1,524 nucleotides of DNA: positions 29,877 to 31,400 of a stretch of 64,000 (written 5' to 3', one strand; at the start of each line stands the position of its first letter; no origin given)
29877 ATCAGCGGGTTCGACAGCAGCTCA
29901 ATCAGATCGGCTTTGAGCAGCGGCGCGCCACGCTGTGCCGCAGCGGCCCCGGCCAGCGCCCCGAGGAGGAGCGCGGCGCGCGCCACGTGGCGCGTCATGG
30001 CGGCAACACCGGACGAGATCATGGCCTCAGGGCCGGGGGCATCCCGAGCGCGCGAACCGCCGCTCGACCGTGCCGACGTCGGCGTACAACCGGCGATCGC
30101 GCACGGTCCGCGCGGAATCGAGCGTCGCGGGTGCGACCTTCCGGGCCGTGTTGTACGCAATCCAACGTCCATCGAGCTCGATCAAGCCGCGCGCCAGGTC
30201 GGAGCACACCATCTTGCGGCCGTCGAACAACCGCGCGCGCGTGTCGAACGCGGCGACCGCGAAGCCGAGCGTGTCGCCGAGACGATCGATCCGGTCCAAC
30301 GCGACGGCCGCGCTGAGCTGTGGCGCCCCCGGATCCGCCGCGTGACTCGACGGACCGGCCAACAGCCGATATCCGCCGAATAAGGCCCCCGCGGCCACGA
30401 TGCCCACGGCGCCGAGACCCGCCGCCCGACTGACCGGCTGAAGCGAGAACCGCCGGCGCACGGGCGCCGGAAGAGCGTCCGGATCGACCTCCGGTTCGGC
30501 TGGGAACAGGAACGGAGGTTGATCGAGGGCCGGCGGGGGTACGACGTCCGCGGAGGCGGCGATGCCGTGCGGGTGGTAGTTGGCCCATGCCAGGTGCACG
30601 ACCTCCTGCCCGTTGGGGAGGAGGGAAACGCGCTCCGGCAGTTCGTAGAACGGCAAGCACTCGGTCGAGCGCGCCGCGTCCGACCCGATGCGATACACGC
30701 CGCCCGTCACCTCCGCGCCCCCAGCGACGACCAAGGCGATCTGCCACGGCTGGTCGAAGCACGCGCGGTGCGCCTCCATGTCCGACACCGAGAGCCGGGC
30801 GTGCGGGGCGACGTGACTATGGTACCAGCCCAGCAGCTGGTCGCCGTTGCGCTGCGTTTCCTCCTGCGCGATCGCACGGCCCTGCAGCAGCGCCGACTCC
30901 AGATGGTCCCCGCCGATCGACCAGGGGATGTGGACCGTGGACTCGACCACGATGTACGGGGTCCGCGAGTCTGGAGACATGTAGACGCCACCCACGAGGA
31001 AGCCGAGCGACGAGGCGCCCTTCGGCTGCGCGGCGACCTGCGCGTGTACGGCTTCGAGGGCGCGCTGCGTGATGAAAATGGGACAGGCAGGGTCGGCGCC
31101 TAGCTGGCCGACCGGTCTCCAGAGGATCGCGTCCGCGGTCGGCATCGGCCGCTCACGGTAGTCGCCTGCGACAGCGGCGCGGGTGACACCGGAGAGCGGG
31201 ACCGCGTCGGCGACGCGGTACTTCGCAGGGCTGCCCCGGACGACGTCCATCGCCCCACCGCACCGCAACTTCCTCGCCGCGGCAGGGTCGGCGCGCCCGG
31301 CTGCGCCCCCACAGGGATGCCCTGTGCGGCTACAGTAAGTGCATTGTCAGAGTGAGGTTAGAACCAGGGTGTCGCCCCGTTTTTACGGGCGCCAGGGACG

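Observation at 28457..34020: Tandemly duplicated two-gene module: membrane-anchored JAMM/MPN+ protein plus secreted Ig-repeat protein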

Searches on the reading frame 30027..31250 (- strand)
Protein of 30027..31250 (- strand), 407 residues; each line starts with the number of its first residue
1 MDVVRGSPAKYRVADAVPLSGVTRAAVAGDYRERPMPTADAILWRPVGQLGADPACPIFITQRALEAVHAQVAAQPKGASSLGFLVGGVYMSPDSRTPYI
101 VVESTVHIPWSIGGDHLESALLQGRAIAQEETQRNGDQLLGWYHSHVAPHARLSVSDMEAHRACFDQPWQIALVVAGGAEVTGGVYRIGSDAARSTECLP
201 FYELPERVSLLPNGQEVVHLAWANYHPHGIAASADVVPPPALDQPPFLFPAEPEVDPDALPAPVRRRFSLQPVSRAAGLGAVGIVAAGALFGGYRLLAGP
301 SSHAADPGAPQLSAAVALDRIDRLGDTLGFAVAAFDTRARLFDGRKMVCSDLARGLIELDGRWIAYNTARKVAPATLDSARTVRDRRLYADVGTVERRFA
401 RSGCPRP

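Call 3: search_protein_families(library=pfam, proteins=[window:30027-31250:-], max_evalue=1)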
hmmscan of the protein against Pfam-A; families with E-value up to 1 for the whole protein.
window:30027-31250:- (407 aa): 2 families
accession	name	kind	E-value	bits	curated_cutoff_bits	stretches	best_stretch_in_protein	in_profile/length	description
PF14464.11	Prok-JAB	-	0.0035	17.6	25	1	128-170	59-95/114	Prokaryotic homologs of the JAB domain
PF01398.27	JAB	-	0.012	15.9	22.5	1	134-162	82-109/117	JAB1/Mov34/MPN/PAD-1 ubiquitin protease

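Call 4: search_protein_families(library=ncbifam, proteins=[window:30027-31250:-], max_evalue=1)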
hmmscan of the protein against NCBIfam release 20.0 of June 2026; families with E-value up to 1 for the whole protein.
window:30027-31250:- (407 aa): 1 family
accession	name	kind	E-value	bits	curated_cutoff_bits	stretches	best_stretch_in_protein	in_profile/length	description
NF041370.1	desamp_Halo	equivalog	0.063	13.2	130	1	130-159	68-97/133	desampylase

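Call 8: find_homologous_proteins(query=window:30027-31250:-)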
Query window:30027-31250:- (407 aa): 90 proteins with E <= 0.001 among 8000 candidates.
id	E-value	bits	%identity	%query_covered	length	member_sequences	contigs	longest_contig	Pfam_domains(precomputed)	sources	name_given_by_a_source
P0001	1.0e-269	912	100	100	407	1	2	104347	-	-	-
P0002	5.5e-161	554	64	100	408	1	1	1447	-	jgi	jgi:proteasome lid subunit RPN8/RPN11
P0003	2.2e-159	549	65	100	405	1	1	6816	-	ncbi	-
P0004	3.6e-154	532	62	100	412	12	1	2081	-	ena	-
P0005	1.8e-151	523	62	100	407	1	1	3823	-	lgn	-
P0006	3.8e-150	519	61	100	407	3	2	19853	-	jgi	jgi:proteasome lid subunit RPN8/RPN11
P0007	6.6e-150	518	61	100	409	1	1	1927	-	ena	-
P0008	1.4e-149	517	61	97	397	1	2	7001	-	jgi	jgi:proteasome lid subunit RPN8/RPN11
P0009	2.8e-149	516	61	97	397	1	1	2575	-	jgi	-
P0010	5.7e-149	515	64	91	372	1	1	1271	-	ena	-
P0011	1.5e-148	513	61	96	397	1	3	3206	-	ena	-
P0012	5.2e-148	512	61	97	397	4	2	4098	-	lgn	-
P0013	1.1e-147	511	61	97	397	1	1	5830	-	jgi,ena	-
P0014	1.5e-147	510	61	100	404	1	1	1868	-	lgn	-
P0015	7.6e-147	508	59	100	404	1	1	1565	-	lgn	-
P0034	2.8e-143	496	60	97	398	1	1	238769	-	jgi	jgi:proteasome lid subunit RPN8/RPN11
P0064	2.4e-124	434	58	91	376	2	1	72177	-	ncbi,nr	ncbi:MAG TPA: hypothetical protein VFU41_13070 [Gemmatimonadales bacterium]|nr:hypothetical protein 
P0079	3.0e-90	321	45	100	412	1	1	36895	PF01398.27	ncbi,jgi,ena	-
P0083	8.3e-73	264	63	22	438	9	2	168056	-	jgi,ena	-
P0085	3.3e-68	249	40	91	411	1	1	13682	-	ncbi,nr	ncbi:MAG TPA: hypothetical protein VEU74_04455 [Gemmatimonadales bacterium]|nr:hypothetical protein 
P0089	1.1e-27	115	40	18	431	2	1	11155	-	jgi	jgi:hypothetical protein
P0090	3.5e-27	114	32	48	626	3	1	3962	PF14464.12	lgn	-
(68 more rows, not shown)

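Call 15: find_encoding_contigs(protein=P0034, flank=10000, max_places=2)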
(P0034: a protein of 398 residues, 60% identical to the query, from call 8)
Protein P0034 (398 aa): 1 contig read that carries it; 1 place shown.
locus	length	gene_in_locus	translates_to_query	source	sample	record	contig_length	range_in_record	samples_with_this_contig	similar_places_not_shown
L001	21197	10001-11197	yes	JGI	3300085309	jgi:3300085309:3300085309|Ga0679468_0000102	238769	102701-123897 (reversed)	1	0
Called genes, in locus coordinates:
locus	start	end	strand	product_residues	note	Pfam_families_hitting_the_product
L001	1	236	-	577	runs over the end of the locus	PF16962:ABC_export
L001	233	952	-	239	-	PF00005:ABC_tran, PF13304:AAA_21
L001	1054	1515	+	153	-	PF01047:MarR, PF12802:MarR_2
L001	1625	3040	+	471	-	PF00224:PK, PF02887:PK_C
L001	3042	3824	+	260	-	PF23023:Anti-Pycsar_Apyc1, PF00753:Lactamase_B, PF12706:Lactamase_B_2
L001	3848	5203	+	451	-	PF01116:F_bP_aldolase, PF08013:GatZ_KbaZ-like (faint)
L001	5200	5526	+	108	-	PF12732:YtxH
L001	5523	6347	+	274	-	PF03631:Virul_fac_BrkB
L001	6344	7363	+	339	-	PF00155:Aminotran_1_2, PF01212:Beta_elim_lyase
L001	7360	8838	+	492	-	PF01398:JAB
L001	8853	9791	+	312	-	PF02369:Big_1 (weak)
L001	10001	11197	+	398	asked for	-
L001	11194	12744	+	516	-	PF02369:Big_1 (weak)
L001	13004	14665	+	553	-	PF13177:DNA_pol3_delta2, PF00004:AAA, PF13401:AAA_22, PF22608:DNAX_ATPase_lid, PF12169:DNA_pol3_gamma3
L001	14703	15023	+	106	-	PF02575:YbaB_DNA_bd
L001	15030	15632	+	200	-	PF00633:HHH (faint), PF21176:RecR_HhH, PF02132:RecR_ZnF (weak), PF01751:Toprim, PF13662:Toprim_4, PF21175:RecR_C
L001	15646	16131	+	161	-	PF03259:Robl_LC7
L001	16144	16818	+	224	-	PF00025:Arf (weak)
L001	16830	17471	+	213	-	PF01066:CDP-OH_P_transf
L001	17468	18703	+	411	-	PF00994:MoCF_biosynth, PF18146:CinA_KH, PF02464:CinA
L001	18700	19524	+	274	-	PF00561:Abhydrolase_1, PF12146:Hydrolase_4, PF12697:Abhydrolase_6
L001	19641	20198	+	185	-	PF01025:GrpE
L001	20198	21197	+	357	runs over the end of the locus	PF00226:DnaJ, PF01556:DnaJ_C, PF00684:DnaJ_CXXCXGXG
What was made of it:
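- Checked: No Ubl, E1 or E2 lies within +/-10 kb of the syntenic locus L001 (call 15).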

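Call 16: find_encoding_contigs(protein=P0083, flank=10000, max_places=2)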
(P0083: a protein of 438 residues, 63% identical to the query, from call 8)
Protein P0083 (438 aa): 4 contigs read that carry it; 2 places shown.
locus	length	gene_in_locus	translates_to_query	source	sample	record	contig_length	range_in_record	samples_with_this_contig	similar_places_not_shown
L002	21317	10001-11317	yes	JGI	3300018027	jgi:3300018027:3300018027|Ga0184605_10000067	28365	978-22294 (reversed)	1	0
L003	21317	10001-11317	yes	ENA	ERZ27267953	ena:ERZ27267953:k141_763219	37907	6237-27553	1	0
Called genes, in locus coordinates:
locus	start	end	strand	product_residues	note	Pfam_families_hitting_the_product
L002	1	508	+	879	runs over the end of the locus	PF04760:IF2_N, PF00009:GTP_EFTU, PF00071:Ras (weak), PF01926:MMR_HSR1, PF22042:EF-G_D2, PF11987:IF-2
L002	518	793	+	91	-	PF04456:DUF503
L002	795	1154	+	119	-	PF02033:RBFA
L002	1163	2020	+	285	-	PF01509:TruB_N, PF16198:TruB_C_2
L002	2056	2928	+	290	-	PF06574:FAD_syn, PF01687:Flavokinase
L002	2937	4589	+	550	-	PF07549:Sec_GG (faint), PF21760:SecD_1st, PF22599:SecDF_P1_head, PF02355:SecD_SecF_C, PF00873:ACR_tran, PF03176:MMPL (weak)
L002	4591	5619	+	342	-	PF07549:Sec_GG, PF02355:SecD_SecF_C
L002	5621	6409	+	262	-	PF01026:TatD_DNase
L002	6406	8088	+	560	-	PF01268:FTHFS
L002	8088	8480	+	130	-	PF01042:Ribonuc_L-PSP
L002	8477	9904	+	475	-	PF04389:Peptidase_M28 (weak), PF01546:Peptidase_M20, PF07687:M20_dimer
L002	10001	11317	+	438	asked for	-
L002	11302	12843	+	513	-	PF02369:Big_1 (faint), PF09134:Invasin_D3 (faint)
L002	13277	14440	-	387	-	PF00512:HisKA (weak), PF02518:HATPase_c, PF00072:Response_reg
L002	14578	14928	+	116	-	-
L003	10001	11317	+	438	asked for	-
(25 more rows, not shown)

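Call 18: find_encoding_contigs(protein=P0090, flank=10000, max_places=3)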
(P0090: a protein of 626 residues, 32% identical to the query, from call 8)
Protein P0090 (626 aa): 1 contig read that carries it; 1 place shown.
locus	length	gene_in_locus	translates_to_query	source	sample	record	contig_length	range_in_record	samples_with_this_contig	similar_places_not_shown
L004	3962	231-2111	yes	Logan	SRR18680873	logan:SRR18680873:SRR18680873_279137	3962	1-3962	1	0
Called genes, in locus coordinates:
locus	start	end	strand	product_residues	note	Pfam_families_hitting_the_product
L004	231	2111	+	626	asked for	PF14464:Prok-JAB (weak)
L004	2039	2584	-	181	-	PF05635:23S_rRNA_IVP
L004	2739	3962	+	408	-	?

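Call 19: find_encoding_contigs(protein=P0089, flank=10000, max_places=3)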
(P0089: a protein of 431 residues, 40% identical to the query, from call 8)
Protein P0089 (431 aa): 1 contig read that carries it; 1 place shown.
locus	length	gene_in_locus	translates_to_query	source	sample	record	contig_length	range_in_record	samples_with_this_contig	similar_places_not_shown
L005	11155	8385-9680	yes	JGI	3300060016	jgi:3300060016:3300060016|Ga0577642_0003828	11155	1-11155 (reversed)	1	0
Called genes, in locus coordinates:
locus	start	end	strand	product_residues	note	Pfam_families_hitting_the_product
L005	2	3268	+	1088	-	?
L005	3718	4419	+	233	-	-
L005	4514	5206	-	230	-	PF05711:TylF, PF13578:Methyltransf_24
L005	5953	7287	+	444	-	-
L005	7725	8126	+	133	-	-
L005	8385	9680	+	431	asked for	-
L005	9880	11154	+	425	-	?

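Call 27: find_related_loci(query=window:30027-31250:-, collection=genome_contigs, flank=6000)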
Query window:30027-31250:- (407 aa) in genome_contigs; peptide patterns used: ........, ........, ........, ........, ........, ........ (x = any residue, [..] = any of these).
599 stretches matched a pattern, but none encodes a relative of the query by tblastn (E <= 1e-3).
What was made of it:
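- Tried and rejected: find_related_loci with the single protein A gave 599 pattern hits and no relative (call 27).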

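Call 30: find_related_loci(query=A3, collection=genome_contigs, flank=6000)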
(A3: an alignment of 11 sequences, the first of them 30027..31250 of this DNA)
Query A3 (407 aa) in genome_contigs; peptide patterns used: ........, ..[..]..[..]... (x = any residue, [..] = any of these).
198 stretches matched a pattern; 76 encode a relative of the query (tblastn E <= 1e-3); 76 distinct loci.
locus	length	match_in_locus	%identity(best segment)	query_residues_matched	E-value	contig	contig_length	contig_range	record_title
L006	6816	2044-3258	65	1-407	3e-166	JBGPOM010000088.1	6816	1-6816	MAG: Gemmatimonadota bacterium isolate OBJ_0618_7090110_191 k141_5065741_length_6816_cov_20.8138, whole genome shotgun s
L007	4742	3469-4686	57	1-407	3e-144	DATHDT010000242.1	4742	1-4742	MAG TPA_asm: Gemmatimonadales bacterium isolate SMAG_U12401 k141_191038, whole genome shotgun sequence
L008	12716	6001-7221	57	1-407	6e-134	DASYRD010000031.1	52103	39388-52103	MAG TPA_asm: Gemmatimonadales bacterium isolate SMAG_U4502 k141_3983731, whole genome shotgun sequence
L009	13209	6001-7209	55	1-407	3e-126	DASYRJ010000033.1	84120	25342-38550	MAG TPA_asm: Gemmatimonadales bacterium isolate SMAG_U4508 k141_39792, whole genome shotgun sequence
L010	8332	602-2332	34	32-407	3e-32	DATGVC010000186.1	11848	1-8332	MAG TPA_asm: Gemmatimonadales bacterium isolate SMAG_U10546 k141_508958, whole genome shotgun sequence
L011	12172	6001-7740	36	32-407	5e-32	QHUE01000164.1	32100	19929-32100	MAG: Gemmatimonadetes bacterium isolate AG35 14_0903_16_40cm_scaffold_11020_curated, whole genome shotgun sequence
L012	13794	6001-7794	35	29-407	4e-31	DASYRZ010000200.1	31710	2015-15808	MAG TPA_asm: Gemmatimonadales bacterium isolate SMAG_U4524 k141_2421641, whole genome shotgun sequence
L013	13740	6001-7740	34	30-407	2e-31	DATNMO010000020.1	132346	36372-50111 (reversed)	MAG TPA_asm: Gemmatimonadales bacterium isolate SMAG_U11481 k141_597087, whole genome shotgun sequence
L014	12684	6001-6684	33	12-229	3e-31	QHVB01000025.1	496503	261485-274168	MAG: Gemmatimonadetes bacterium isolate AG14 14_0929_12_30cm_scaffold_7_curated, whole genome shotgun sequence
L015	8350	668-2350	34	25-407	1e-30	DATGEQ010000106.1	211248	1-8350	MAG TPA_asm: Gemmatimonadales bacterium isolate SMAG_U9706 k141_1243855, whole genome shotgun sequence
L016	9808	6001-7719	34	32-407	6e-31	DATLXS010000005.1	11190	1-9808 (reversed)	MAG TPA_asm: Gemmatimonadales bacterium isolate SMAG_U13252 k141_1721497, whole genome shotgun sequence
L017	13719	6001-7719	34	32-407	6e-31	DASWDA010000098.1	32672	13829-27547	MAG TPA_asm: Gemmatimonadales bacterium isolate SMAG_U2723 k141_604610, whole genome shotgun sequence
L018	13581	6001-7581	33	21-407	3e-30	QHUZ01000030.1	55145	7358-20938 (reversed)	MAG: Gemmatimonadetes bacterium isolate AG16 14_0903_16_40cm_scaffold_291_curated, whole genome shotgun sequence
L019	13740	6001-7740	34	36-407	2e-30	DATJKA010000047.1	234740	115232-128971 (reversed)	MAG TPA_asm: Gemmatimonadales bacterium isolate SMAG_U15580 k141_12281531, whole genome shotgun sequence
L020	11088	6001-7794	32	5-407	5e-30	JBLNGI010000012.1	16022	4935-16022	MAG: Gemmatimonadota bacterium isolate MAG24 PRJNA1068274_bin2_renamed_11, whole genome shotgun sequence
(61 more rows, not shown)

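Call 61: search_protein_families(library=padloc, proteins=[window:30027-31250:-], max_evalue=0.1)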
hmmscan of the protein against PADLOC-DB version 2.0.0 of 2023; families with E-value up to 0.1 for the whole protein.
window:30027-31250:- (407 aa): 0 families
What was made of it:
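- Closest known: Prokaryotic JAB proteins. Different: None of that is seen here (calls 15, 61).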

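Call 80: find_encoding_contigs(protein=P0085, flank=7000, max_places=1)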
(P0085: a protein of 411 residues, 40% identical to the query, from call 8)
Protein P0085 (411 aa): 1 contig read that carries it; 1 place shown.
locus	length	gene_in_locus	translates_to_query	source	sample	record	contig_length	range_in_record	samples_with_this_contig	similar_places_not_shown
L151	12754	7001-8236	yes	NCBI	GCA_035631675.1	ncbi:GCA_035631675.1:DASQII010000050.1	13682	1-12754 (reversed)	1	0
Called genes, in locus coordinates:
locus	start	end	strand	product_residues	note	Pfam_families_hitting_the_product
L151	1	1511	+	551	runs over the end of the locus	PF07549:Sec_GG (faint), PF21760:SecD_1st, PF22599:SecDF_P1_head, PF02355:SecD_SecF_C, PF00873:ACR_tran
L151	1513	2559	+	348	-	PF07549:Sec_GG, PF02355:SecD_SecF_C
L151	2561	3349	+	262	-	PF01026:TatD_DNase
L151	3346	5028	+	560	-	PF01268:FTHFS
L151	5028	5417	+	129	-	PF01042:Ribonuc_L-PSP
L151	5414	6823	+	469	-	PF04389:Peptidase_M28 (weak), PF01546:Peptidase_M20, PF07687:M20_dimer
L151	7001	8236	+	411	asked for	-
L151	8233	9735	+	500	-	PF17789:MG4 (faint), PF02369:Big_1 (weak)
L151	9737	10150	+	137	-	PF07963:N_methyl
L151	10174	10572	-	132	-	PF00072:Response_reg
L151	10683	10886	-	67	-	-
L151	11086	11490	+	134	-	PF07963:N_methyl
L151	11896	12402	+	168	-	-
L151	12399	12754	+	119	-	?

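Call 81: find_encoding_contigs(protein=P0064, flank=8000, max_places=1)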
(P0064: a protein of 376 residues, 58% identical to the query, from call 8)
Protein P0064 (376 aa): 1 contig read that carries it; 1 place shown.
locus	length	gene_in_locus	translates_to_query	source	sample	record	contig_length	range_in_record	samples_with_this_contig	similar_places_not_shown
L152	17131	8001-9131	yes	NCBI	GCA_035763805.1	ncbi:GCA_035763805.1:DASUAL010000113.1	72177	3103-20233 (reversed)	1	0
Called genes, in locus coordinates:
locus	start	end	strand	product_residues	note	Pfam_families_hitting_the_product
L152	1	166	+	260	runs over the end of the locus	PF02146:SIR2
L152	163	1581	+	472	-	PF00224:PK, PF02887:PK_C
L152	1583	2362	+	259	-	PF23023:Anti-Pycsar_Apyc1, PF00753:Lactamase_B, PF12706:Lactamase_B_2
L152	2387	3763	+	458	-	PF01116:F_bP_aldolase, PF08013:GatZ_KbaZ-like (weak)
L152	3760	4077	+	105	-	PF12732:YtxH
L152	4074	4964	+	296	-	PF03631:Virul_fac_BrkB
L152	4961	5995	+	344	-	PF00155:Aminotran_1_2, PF01212:Beta_elim_lyase, PF01053:Cys_Met_Meta_PP (weak)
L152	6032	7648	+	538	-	PF01398:JAB (weak), PF14464:Prok-JAB (faint)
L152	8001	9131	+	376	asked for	-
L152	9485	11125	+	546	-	PF05496:RuvB_N (weak), PF13177:DNA_pol3_delta2, PF13604:AAA_30 (faint), PF00004:AAA, PF13401:AAA_22, PF20964:DnaX_C (faint), PF22608:DNAX_ATPase_lid, PF12169:DNA_pol3_gamma3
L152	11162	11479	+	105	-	PF02575:YbaB_DNA_bd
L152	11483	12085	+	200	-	PF00633:HHH (faint), PF21176:RecR_HhH, PF02132:RecR_ZnF, PF01751:Toprim, PF13662:Toprim_4, PF21175:RecR_C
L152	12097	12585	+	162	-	PF03259:Robl_LC7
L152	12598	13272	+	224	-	PF00025:Arf (weak)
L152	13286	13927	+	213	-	PF01066:CDP-OH_P_transf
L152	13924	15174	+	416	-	PF00994:MoCF_biosynth, PF18146:CinA_KH, PF02464:CinA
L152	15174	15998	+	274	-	PF00561:Abhydrolase_1, PF12146:Hydrolase_4, PF12697:Abhydrolase_6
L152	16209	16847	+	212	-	PF01025:GrpE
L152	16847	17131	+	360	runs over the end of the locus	PF00226:DnaJ, PF01556:DnaJ_C, PF00684:DnaJ_CXXCXGXG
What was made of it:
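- It sits inside a housekeeping block (fba-ytxH-yihY-ltaE | module | ffs-dnaX-ybaB-recR) that is syntenic in other MAGs (calls 15, 81). The main locus sits among housekeeping genes (calls 15, 81).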
